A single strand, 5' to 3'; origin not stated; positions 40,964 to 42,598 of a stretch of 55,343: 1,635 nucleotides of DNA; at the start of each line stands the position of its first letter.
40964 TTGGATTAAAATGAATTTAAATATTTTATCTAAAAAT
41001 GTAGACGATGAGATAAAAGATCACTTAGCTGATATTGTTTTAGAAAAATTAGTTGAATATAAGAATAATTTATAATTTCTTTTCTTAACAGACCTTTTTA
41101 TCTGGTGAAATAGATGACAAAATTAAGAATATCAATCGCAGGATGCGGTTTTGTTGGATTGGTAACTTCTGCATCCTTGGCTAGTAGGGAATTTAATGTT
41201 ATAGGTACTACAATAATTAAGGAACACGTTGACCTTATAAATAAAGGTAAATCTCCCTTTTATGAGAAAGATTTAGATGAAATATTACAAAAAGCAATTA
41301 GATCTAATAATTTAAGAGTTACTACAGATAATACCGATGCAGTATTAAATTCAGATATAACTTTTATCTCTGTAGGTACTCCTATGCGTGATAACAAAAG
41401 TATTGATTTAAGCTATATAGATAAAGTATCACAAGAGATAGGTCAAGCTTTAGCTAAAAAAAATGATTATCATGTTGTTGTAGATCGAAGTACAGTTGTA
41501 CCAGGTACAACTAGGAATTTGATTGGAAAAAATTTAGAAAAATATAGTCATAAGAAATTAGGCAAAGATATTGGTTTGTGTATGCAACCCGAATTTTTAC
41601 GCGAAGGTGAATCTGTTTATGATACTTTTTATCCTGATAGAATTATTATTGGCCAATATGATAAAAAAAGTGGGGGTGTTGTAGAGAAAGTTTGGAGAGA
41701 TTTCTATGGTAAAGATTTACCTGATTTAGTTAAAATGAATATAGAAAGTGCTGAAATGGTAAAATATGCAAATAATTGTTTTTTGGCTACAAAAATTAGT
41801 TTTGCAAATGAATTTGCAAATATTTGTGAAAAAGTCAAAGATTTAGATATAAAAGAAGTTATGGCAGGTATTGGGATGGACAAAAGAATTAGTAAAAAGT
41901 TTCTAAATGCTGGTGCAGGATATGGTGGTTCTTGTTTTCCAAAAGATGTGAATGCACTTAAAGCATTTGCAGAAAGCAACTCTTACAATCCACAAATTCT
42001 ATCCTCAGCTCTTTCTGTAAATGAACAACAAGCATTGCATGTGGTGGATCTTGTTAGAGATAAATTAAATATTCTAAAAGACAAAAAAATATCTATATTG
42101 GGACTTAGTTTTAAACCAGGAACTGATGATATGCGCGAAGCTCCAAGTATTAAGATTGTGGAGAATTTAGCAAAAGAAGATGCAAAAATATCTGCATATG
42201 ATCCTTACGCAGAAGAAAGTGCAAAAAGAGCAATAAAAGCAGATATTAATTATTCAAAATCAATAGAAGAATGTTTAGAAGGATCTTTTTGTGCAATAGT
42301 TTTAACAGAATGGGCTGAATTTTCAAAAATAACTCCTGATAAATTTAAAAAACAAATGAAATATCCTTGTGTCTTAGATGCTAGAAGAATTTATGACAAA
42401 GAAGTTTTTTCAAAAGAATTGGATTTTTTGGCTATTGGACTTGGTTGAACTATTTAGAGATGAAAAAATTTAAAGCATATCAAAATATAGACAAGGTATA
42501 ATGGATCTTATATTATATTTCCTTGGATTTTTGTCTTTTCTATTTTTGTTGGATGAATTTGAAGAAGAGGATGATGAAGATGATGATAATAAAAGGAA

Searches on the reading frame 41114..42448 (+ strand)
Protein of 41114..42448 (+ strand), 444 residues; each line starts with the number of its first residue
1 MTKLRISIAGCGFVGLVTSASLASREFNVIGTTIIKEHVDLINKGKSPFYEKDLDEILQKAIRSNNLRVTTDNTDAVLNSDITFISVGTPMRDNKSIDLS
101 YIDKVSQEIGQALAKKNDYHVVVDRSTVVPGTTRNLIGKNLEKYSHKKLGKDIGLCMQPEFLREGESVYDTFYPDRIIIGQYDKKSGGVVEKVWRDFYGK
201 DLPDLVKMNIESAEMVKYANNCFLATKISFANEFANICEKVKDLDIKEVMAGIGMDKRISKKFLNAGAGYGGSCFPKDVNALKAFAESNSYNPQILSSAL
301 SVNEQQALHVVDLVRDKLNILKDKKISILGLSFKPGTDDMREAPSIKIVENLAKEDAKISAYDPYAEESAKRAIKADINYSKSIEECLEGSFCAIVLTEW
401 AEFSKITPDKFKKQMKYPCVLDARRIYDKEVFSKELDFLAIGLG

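Call 12: search_protein_families(library=pfam, proteins=[window:41114-42448:+], max_evalue=0.01)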
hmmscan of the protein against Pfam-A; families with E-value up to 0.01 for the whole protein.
window:41114-42448:+ (444 aa): 3 families
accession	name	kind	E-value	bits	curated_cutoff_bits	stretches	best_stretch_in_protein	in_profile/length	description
PF03721.20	UDPG_MGDP_dh_N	-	4.6e-54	183.3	27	1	5-192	2-186/187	UDP-glucose/GDP-mannose dehydrogenase family, NAD binding domain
PF00984.24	UDPG_MGDP_dh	-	4.4e-36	123.3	25.4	1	211-304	1-93/94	UDP-glucose/GDP-mannose dehydrogenase family, central domain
PF03720.21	UDPG_MGDP_dh_C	-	2.3e-31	108.6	30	1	328-429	2-103/103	UDP-glucose/GDP-mannose dehydrogenase family, UDP binding domain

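Call 24: find_encoding_contigs(protein=window:41114-42448:+, flank=2000, max_places=4)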
Protein window:41114-42448:+ (444 aa): no gene with exactly this product is on record in the collection.

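Call 40: list_cluster_members(proteins=[P0016, window:41114-42448:+, window:2020-2793:-, window:33179-35299:+, window:4978-5652:-])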
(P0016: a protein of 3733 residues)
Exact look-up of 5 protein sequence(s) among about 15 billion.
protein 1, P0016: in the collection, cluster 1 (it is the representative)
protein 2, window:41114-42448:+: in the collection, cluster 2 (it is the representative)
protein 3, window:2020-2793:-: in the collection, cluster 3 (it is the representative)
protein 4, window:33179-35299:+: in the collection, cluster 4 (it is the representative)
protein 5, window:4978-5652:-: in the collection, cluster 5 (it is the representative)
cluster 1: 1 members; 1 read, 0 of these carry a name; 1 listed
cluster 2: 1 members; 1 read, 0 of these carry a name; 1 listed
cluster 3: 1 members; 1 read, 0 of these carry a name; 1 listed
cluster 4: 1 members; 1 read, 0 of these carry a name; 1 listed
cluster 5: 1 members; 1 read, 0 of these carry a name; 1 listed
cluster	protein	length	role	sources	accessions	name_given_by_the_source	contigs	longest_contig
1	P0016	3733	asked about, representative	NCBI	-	-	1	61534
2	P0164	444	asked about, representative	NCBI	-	-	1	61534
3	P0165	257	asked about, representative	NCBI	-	-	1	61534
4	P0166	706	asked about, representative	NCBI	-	-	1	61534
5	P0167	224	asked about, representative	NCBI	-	-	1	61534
